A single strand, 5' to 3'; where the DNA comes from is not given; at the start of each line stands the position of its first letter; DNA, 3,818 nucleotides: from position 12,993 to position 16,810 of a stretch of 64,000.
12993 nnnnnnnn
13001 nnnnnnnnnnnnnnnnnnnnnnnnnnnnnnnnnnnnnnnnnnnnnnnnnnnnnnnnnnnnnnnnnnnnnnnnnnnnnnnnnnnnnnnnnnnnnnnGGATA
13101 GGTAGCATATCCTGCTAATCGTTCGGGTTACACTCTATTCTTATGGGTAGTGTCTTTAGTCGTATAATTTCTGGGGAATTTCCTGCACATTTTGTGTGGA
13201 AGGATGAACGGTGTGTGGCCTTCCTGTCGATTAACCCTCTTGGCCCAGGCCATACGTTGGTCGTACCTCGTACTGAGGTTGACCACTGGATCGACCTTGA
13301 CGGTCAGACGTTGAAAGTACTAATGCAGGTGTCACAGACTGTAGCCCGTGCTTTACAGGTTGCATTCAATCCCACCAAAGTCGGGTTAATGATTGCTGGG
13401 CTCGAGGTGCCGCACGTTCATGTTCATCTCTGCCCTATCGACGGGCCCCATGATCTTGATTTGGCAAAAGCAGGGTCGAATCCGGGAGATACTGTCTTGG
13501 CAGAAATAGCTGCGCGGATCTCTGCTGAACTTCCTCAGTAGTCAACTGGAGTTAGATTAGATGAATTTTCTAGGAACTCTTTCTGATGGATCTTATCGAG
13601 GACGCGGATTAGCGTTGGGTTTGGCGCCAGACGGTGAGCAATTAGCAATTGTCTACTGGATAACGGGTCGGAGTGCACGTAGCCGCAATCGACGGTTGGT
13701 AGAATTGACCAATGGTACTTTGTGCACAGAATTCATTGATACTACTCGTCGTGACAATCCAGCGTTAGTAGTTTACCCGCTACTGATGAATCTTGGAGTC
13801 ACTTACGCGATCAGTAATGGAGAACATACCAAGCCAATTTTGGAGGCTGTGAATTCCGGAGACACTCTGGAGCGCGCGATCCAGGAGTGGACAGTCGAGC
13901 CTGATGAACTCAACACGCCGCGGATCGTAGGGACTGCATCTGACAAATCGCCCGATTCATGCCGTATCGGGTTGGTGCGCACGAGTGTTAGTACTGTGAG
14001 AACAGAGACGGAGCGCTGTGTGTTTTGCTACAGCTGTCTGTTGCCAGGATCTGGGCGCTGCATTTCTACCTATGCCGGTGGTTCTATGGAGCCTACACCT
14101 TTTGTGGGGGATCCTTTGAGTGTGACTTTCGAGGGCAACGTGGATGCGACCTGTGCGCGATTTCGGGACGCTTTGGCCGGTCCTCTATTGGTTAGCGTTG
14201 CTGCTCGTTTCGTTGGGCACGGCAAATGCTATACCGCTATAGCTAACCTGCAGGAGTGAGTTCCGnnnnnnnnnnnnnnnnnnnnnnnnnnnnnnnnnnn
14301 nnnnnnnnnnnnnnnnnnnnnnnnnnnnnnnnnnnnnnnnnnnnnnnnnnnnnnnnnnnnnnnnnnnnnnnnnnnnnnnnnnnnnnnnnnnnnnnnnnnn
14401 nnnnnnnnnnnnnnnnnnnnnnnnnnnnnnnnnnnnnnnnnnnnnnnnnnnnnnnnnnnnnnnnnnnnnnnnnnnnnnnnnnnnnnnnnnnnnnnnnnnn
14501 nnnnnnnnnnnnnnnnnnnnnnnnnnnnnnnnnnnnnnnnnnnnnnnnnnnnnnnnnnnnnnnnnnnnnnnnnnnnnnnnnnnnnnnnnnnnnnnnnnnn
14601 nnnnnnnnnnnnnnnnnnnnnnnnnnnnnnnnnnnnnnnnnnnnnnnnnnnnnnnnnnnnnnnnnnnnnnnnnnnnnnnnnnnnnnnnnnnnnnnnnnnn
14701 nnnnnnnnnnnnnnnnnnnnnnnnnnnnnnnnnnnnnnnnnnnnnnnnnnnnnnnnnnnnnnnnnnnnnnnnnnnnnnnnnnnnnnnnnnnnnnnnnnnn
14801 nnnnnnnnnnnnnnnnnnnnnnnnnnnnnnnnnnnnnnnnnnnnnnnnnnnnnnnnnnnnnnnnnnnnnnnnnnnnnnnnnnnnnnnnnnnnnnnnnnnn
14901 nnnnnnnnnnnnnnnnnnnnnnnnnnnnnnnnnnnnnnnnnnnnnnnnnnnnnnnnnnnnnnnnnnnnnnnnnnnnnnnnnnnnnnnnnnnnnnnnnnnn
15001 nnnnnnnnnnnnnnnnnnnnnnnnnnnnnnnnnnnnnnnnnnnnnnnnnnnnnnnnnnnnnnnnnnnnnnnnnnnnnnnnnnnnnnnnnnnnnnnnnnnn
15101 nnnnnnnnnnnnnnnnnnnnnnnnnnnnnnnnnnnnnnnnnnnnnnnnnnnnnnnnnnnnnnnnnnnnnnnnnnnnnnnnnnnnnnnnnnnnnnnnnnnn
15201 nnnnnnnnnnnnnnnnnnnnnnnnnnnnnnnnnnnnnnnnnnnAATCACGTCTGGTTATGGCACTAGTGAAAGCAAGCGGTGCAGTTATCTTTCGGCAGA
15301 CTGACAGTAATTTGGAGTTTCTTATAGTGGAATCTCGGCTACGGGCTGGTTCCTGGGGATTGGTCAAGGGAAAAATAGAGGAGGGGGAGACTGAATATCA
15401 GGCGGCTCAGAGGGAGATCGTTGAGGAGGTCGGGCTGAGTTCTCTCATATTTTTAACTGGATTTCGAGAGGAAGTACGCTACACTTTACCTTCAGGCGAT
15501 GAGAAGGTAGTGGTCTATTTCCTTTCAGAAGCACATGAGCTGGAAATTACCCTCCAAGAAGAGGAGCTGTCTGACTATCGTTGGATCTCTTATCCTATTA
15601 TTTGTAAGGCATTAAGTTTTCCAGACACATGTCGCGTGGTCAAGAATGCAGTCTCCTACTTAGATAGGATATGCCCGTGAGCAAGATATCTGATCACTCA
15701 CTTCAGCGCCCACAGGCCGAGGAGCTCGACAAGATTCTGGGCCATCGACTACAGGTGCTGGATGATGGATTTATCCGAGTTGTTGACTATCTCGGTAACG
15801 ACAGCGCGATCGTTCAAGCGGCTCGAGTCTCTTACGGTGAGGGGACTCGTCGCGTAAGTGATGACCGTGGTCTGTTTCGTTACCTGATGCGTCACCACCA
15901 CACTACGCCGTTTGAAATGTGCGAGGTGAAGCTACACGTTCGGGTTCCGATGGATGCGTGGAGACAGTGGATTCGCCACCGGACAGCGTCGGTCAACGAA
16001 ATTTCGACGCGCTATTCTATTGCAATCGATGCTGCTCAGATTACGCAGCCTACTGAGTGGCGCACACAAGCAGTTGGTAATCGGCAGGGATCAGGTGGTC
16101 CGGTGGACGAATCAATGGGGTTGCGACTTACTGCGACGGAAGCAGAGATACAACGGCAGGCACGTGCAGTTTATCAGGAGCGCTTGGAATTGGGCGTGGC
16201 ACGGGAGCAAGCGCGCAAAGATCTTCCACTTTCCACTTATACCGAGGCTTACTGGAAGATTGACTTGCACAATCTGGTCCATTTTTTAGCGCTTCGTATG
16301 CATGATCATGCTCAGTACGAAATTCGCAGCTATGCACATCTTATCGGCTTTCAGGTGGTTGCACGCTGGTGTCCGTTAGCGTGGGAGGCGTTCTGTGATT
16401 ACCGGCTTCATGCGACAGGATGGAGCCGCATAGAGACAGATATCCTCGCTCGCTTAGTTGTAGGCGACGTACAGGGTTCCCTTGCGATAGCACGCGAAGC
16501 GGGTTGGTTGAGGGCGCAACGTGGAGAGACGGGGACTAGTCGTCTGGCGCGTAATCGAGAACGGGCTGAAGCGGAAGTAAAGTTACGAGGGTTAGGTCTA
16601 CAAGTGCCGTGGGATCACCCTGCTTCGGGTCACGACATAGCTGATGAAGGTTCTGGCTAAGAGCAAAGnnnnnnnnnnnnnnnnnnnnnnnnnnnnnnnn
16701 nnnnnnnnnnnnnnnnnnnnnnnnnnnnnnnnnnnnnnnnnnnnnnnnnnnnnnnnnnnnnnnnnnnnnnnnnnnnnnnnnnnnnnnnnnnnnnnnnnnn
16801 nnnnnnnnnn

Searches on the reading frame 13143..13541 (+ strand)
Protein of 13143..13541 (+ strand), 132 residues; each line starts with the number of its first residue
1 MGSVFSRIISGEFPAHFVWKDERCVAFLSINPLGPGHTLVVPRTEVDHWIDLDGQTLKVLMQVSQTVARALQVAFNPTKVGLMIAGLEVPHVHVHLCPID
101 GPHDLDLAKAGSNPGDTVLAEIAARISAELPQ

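Call 13: search_protein_families(library=pfam, max_evalue=0.00001, proteins=[window:13143-13541:+])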
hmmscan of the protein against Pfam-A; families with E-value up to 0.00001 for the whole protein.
window:13143-13541:+ (132 aa): 2 families
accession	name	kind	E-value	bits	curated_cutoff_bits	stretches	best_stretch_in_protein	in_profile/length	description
PF01230.28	HIT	-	2.4e-20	73.4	21.5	1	11-98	2-94/98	HIT domain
PF11969.13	DcpS_C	-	3.6e-09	37.5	24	1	4-102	3-105/114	Scavenger mRNA decapping enzyme C-term binding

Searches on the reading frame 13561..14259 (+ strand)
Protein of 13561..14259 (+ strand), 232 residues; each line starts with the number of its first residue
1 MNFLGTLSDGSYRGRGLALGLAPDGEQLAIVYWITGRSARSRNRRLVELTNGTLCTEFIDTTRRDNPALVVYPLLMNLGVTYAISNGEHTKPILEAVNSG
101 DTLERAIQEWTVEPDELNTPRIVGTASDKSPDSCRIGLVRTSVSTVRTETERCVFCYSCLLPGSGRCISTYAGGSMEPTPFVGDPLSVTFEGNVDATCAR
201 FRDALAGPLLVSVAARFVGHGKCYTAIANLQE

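Call 13: search_protein_families(library=pfam, max_evalue=0.00001, proteins=[window:13561-14259:+])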
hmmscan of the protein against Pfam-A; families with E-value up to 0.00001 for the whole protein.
window:13561-14259:+ (232 aa): 1 family
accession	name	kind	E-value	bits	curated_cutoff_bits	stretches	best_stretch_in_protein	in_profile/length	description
PF07826.16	IMP_cyclohyd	-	4.3e-25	88.9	28.1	1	12-213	1-183/192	IMP cyclohydrolase-like protein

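Call 53: search_protein_families(library=ncbifam, proteins=[window:13561-14259:+], max_evalue=1e-10)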
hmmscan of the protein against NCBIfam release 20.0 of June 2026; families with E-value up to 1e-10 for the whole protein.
window:13561-14259:+ (232 aa): 1 family
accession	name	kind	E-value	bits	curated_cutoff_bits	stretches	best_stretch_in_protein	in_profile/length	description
NF003167.0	PRK04151.1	equivalog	2.6e-11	43.4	150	1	12-147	2-134/199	IMP cyclohydrolase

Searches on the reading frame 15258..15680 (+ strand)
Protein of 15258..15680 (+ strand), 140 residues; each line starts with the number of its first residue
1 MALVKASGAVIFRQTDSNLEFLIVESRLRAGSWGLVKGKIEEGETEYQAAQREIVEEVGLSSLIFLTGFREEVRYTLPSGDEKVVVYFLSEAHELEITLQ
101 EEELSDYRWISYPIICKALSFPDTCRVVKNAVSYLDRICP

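Call 13: search_protein_families(library=pfam, max_evalue=0.00001, proteins=[window:15258-15680:+])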
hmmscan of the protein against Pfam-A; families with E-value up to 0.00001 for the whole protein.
window:15258-15680:+ (140 aa): 1 family
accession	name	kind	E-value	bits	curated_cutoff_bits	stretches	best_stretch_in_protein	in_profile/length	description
PF00293.34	NUDIX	-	1.4e-17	64.4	21.1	1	8-112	7-115/134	NUDIX domain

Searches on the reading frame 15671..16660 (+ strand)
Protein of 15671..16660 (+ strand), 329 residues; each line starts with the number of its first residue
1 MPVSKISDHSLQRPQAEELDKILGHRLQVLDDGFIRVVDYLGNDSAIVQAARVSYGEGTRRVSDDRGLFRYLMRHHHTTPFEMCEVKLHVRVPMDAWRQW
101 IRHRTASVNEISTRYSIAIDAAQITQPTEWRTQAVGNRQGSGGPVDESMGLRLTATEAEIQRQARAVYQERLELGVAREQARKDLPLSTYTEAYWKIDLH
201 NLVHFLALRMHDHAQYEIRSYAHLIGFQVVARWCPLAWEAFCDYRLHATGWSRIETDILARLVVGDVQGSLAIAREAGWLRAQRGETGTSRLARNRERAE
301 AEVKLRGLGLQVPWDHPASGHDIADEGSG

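Call 13: search_protein_families(library=pfam, max_evalue=0.00001, proteins=[window:15671-16660:+])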
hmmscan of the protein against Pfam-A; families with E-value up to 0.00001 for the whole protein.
window:15671-16660:+ (329 aa): 1 family
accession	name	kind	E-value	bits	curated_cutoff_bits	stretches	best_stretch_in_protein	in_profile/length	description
PF02511.20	Thy1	-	3.4e-49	167.6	24.8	1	36-235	1-190/191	Thymidylate synthase complementing protein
